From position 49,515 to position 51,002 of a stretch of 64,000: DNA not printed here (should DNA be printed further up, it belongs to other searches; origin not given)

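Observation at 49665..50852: T9SS-secreted beta-helix repeat protein co-operonic with cytoplasmic catabolic enzymes (between the had-like and oah-like genes)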

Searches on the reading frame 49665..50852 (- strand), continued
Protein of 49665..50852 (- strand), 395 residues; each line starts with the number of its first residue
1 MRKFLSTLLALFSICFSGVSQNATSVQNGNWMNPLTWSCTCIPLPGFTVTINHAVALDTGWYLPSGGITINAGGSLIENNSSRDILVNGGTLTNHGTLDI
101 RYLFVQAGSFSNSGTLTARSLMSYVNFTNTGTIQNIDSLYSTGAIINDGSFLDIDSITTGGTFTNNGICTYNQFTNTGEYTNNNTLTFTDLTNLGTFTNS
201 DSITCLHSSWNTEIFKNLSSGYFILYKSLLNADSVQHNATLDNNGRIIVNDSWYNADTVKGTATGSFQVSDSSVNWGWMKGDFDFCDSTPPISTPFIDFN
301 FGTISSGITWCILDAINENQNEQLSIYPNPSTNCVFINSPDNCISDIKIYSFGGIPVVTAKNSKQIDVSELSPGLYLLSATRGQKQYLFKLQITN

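Call 15: find_encoding_contigs(protein=P0046, flank=10000, max_places=2)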
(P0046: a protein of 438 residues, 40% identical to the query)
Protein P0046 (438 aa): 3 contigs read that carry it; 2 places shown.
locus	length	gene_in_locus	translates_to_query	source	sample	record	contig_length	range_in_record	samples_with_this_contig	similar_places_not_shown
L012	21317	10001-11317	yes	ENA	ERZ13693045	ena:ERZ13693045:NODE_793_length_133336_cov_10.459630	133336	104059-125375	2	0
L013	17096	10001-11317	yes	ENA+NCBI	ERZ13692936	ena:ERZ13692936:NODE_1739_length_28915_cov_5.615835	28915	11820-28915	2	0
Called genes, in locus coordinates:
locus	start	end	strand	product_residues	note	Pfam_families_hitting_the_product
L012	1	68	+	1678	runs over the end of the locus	PF07705:CARDB (faint), PF01364:Peptidase_C25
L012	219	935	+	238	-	PF01618:MotA_ExbB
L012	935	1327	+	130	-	PF02472:ExbD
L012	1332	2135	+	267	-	-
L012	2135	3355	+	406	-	PF08245:Mur_ligase_M, PF02875:Mur_ligase_C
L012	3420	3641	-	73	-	-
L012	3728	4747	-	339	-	PF04389:Peptidase_M28, PF16254:DUF4910 (faint)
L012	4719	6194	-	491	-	PF01406:tRNA-synt_1e, PF09334:tRNA-synt_1g (weak), PF09190:DALR_2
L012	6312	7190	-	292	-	PF07661:MORN_2 (faint)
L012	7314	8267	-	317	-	PF01073:3Beta_HSD (weak), PF01370:Epimerase, PF04321:RmlD_sub_bind, PF07993:NAD_binding_4 (faint), PF16363:GDP_Man_Dehyd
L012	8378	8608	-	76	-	PF13459:Fer4_15, PF13370:Fer4_13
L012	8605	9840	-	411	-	PF01136:Peptidase_U32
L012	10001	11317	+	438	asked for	PF18962:Por_Secre_tail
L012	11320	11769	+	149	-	-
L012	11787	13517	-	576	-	PF01336:tRNA_anti-codon, PF00152:tRNA-synt_2, PF02938:GAD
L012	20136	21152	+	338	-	PF13573:SprB (faint), PF18962:Por_Secre_tail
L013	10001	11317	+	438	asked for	PF18962:Por_Secre_tail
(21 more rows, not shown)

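Call 28: find_related_loci(query=A2, collection=metagenome_contigs, flank=4000)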
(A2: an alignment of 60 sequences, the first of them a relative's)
Query A2 (395 aa) in metagenome_contigs; peptide patterns used: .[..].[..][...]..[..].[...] (x = any residue, [..] = any of these).
134 stretches matched a pattern; 31 encode a relative of the query (tblastn E <= 1e-3); 31 distinct loci.
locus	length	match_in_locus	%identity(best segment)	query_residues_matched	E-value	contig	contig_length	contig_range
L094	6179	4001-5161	64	1-388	5e-165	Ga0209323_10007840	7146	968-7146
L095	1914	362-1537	52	3-395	9e-143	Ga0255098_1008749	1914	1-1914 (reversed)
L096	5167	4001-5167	52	2-393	4e-115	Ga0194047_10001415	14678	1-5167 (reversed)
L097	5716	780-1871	53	18-383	9e-110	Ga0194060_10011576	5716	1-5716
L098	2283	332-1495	41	1-395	2e-84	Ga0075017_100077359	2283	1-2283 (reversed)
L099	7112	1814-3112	39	1-393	1e-79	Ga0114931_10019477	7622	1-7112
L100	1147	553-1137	65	1-239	2e-84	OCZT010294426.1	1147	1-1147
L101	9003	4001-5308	37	1-393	1e-75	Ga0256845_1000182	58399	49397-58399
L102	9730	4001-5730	39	1-391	6e-76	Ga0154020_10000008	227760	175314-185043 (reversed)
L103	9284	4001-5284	35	1-393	9e-72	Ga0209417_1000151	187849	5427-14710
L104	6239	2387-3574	38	1-394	6e-64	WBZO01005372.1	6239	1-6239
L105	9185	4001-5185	33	1-389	5e-60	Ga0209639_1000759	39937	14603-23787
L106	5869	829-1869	38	1-313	2e-59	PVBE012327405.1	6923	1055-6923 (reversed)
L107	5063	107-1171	38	1-337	7e-58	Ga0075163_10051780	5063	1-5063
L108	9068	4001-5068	35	5-378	7e-56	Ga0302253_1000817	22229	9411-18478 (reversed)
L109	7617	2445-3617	35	24-385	6e-53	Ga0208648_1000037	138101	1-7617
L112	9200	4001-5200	32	1-386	7e-46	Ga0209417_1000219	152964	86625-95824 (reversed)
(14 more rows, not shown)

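Call 30: predict_structure(alignment_id=A2)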
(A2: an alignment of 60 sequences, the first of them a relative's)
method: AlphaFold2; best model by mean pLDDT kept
length: 395 residues; sequences in the alignment: 60
mean_pLDDT: 92.0   pTM: 0.73
mean pLDDT of the five models: 92.0, 92.0, 91.1, 91.0, 90.6
residues with pLDDT >= 90: 310; 70-90: 60; 50-70: 18; < 50: 7
segments of 3 or more residues with pLDDT < 50: 315-321
pLDDT, mean of each block of 10 residues (from residue 1): 78 64 95 95 94 94 94 91 87 97 96 97 98 98 98 98 98 98 98 98 98 98 98 94 98 98 96 97 93 91 96 51 76 88 87 90 91 94 87 90
secondary structure, 60 per line:
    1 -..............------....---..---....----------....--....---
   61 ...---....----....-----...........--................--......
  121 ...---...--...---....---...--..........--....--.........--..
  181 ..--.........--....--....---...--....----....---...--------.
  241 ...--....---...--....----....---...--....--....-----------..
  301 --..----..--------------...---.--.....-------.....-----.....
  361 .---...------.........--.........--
elements in order: H2-15 E22-25 E48-51 E54-57 E61-63 E67-70 E75-78 E84-94 E97-112 E115-123 E127-129 E132-134 E138-141 E145-147 E150-159 E162-165 E168-176 E179-182 E185-193 E196-199 E202-205 E209-211 E214-217 E222-225 E229-231 E240-243 E246-249 E253-255 E258-261 E266-269 E273-275 E278-281 E284-287 E325-327 E334-338 E346-350 E356-361 E365-367 E374-382 E385-393

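Call 33: fold_search(model_id=the predicted structure, library=pdb)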
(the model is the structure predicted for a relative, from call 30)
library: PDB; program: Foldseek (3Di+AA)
matches with E <= 10: 1173; with E <= 0.001: 0
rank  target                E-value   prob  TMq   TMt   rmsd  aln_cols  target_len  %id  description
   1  8qb1_A                1.1e-03  1.00  0.17  0.69   2.2        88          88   23  C-terminal domain of mirolase from Tannerella forsythia (released 2024-02-28)
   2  8glk_D                3.3e-03  1.00  0.17  0.83   1.6        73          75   29  The Type 9 Secretion System dGldL peak II, NucA substrate bound complex (released 2024-01-31)
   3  9rkv_N                3.6e-03  0.44  0.19  0.15  29.8       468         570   12  Agrobacterium phage 7-7-1 tail fibers (released 2025-12-10)
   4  8qb1_C                9.0e-03  1.00  0.15  0.61   3.0        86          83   17  C-terminal domain of mirolase from Tannerella forsythia (released 2024-02-28)
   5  8w90_D                1.8e-02  1.00  0.15  0.33   3.3        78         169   19  crystal structure of CD4-D1D2 with Nb457 (released 2024-09-04)
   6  8glj_D                1.9e-02  1.00  0.16  0.76   2.5        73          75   23  The Type 9 Secretion System in vitro assembled, FspA-CTD substrate bound complex (released 2024-01-31)
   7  7ptp_A                2.0e-02  1.00  0.14  0.08   5.6        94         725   20  In-situ structure of pentameric S-layer protein (released 2021-12-15)
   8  9x1i_A                2.1e-02  1.00  0.17  0.07   6.8        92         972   16  Structure of endo-beta-N-acetylglucosaminidase HS (released 2026-03-18)
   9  6tyb_C                2.1e-02  1.00  0.14  0.30   4.6        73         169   18  Isolation and Structure of an Antibody that Fully Neutralizes Isolate SIVmac239 Reveals Functional Similarity of SIV a (released 2019-10-02)
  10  1gc1_C                2.2e-02  1.00  0.15  0.31   3.1        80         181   19  HIV-1 GP120 CORE COMPLEXED WITH CD4 AND A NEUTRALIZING HUMAN ANTIBODY (released 1998-07-08)
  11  4s3q_A                2.3e-02  1.00  0.15  0.09   3.7        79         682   11  Amylomaltase MalQ from Escherichia coli in complex with maltose (released 2015-07-08)
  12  4q6i_C                2.4e-02  1.00  0.15  0.29   3.6        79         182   19  Crystal structure of murine 2D5 Fab, a potent anti-CD4 HIV-1-neutralizing antibody in complex with CD4 (released 2014-07-23)
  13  5gzt_B                2.6e-02  0.38  0.16  0.08  16.6       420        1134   10  Crystal Structure of Chitinase ChiW from Paenibacillus sp. str. FPU-7 Reveals a Novel Type of Bacterial Cell-Surface-E (released 2016-12-28)
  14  2qad_F                3.0e-02  1.00  0.15  0.31   3.4        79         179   19  Structure of tyrosine-sulfated 412d antibody complexed with HIV-1 YU2 gp120 and CD4 (released 2007-09-25)
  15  3s4s_H                3.0e-02  1.00  0.14  0.29   4.2        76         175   14  Crystal structure of CD4 mutant bound to HLA-DR1 (released 2011-09-21)
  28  8gl6_D                6.0e-02  1.00  0.16  0.73   2.4        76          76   14  The Type 9 Secretion System in vitro assembled, RemA-CTD substrate bound complex (released 2024-01-31)
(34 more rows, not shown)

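Call 37: find_encoding_contigs(protein=P0021, flank=3500, max_places=1)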
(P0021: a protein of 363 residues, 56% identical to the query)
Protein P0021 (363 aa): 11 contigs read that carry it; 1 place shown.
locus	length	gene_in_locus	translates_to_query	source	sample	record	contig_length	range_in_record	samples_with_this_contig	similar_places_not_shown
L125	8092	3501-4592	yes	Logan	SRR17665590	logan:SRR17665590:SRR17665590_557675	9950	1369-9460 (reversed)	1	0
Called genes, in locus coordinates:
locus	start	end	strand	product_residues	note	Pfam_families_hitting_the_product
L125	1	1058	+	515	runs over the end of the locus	?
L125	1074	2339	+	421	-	PF00108:Thiolase_N, PF02803:Thiolase_C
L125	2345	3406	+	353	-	PF08240:ADH_N, PF00107:ADH_zinc_N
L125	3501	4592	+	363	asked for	PF18962:Por_Secre_tail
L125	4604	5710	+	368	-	PF00378:ECH_1, PF16113:ECH_2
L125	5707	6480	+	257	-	PF00378:ECH_1, PF16113:ECH_2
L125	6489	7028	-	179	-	PF01814:Hemerythrin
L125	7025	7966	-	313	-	PF00941:FAD_binding_5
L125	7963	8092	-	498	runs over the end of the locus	?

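Call 38: find_encoding_contigs(protein=P0016, flank=3500, max_places=1)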
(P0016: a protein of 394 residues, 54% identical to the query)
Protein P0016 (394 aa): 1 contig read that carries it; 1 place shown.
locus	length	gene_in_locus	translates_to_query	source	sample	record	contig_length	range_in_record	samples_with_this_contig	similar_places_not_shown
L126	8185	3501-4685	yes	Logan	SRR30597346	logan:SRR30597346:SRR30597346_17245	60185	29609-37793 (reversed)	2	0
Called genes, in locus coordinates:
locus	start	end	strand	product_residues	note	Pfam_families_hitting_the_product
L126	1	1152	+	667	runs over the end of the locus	PF02737:3HCDH_N, PF00378:ECH_1, PF16113:ECH_2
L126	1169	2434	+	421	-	PF00108:Thiolase_N, PF02803:Thiolase_C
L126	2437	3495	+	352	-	PF08240:ADH_N, PF00107:ADH_zinc_N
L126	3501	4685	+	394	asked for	PF18962:Por_Secre_tail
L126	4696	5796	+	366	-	PF00378:ECH_1, PF16113:ECH_2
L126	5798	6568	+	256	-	PF00378:ECH_1, PF16113:ECH_2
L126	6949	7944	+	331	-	-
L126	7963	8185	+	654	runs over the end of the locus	-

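Call 39: find_encoding_contigs(protein=P0031, flank=3500, max_places=1)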
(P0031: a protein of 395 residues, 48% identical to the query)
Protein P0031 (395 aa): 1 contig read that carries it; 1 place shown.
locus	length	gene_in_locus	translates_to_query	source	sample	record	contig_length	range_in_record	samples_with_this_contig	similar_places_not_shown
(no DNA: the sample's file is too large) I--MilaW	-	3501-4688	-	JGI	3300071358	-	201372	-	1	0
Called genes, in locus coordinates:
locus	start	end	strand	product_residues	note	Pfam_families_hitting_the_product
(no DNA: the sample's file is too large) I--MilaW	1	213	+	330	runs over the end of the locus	PF02558:ApbA, PF03807:F420_oxidored (weak), PF08546:ApbA_C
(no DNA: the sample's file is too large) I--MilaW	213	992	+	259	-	PF01869:BcrAD_BadFG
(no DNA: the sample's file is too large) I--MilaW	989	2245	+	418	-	PF00108:Thiolase_N, PF02803:Thiolase_C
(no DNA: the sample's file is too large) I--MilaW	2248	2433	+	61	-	-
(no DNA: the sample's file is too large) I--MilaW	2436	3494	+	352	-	PF08240:ADH_N, PF00107:ADH_zinc_N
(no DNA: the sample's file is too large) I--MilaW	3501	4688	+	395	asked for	PF18962:Por_Secre_tail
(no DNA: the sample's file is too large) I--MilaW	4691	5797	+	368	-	PF00378:ECH_1, PF16113:ECH_2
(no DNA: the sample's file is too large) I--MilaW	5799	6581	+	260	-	PF00378:ECH_1, PF16113:ECH_2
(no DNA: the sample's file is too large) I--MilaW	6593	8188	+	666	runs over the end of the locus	PF02737:3HCDH_N, PF03446:NAD_binding_2 (weak), PF00725:3HCDH, PF00378:ECH_1, PF16113:ECH_2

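Call 40: find_encoding_contigs(protein=P0026, flank=3500, max_places=1)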
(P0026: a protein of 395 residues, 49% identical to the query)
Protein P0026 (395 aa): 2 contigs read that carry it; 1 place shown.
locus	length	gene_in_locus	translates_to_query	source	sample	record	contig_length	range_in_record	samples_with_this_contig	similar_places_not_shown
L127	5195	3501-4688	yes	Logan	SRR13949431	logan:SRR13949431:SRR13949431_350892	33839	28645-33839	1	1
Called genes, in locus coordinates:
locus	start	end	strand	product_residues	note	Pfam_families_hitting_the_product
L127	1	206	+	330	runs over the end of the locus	PF02558:ApbA, PF03807:F420_oxidored (faint), PF08546:ApbA_C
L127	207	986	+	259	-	PF01869:BcrAD_BadFG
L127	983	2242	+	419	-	PF00108:Thiolase_N, PF02803:Thiolase_C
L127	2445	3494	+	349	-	PF08240:ADH_N, PF01262:AlaDh_PNT_C (weak), PF00107:ADH_zinc_N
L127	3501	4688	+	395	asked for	PF18962:Por_Secre_tail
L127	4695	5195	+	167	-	?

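Call 47: list_cluster_members(proteins=[P0001, P0007, P0021])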
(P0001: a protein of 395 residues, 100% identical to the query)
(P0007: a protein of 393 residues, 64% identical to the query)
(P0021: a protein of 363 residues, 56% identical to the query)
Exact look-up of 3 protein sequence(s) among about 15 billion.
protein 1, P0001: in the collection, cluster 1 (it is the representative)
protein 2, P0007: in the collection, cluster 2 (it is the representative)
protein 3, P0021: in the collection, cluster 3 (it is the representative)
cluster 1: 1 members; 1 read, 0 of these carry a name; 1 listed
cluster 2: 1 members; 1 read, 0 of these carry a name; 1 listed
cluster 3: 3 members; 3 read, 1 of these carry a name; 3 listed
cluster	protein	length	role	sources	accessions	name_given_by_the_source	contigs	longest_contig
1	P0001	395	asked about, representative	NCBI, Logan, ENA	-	-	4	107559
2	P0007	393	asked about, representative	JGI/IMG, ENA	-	-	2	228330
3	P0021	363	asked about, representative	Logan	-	-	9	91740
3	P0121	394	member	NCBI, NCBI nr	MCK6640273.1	MAG: T9SS type A sorting domain-containing protein [Bacteroidia bacterium] | T9SS type A sorting domain-containing protein [Bacteroidia bacterium]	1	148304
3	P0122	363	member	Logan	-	-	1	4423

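Call 50: search_protein_families(library=ncbifam, proteins=[L008:6223-7683:+, L005:5129-5590:+], max_evalue=0.01)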
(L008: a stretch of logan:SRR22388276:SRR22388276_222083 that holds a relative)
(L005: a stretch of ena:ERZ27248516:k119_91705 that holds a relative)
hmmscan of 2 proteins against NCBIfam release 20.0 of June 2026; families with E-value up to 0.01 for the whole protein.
L008:6223-7683:+ (486 aa): 8 families
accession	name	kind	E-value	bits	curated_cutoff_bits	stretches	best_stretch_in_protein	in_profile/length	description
TIGR03866.1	PQQ_ABC_repeats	subfamily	3.3e-14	52.7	287.3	2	146-301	10-155/310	PQQ-dependent catabolism-associated beta-propeller protein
NF052340.1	hydrazine_beta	equivalog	8.5e-13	48.1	560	2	146-237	86-174/372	hydrazine synthase subunit beta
TIGR02276.1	beta_rpt_yvtn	repeat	8.8e-12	44.8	27.85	2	144-179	1-36/42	beta-propeller repeat protein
NF052280.1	7_blade_YncE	equivalog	1.8e-11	43.5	400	1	144-200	266-317/338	7-bladed beta-propeller protein YncE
NF052342.1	hydrazine_BC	exception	1.1e-07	30.5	1250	1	147-250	93-192/690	hydrazine synthase subunit beta-gamma fusion subunit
NF052460.1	L-NosZ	equivalog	1.3e-07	30.5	700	1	144-293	52-196/480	clade III lactonase-type nitrous-oxide reductase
TIGR03907.1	QH_beta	equivalog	0.0019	17.4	223.2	0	152-200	6-51/338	quinohemoprotein amine dehydrogenase subunit beta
NF050136.1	PGL_lacton_Staph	exception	0.008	15.2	500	0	276-358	194-273/341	6-phosphogluconolactonase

L005:5129-5590:+ (153 aa): 0 families
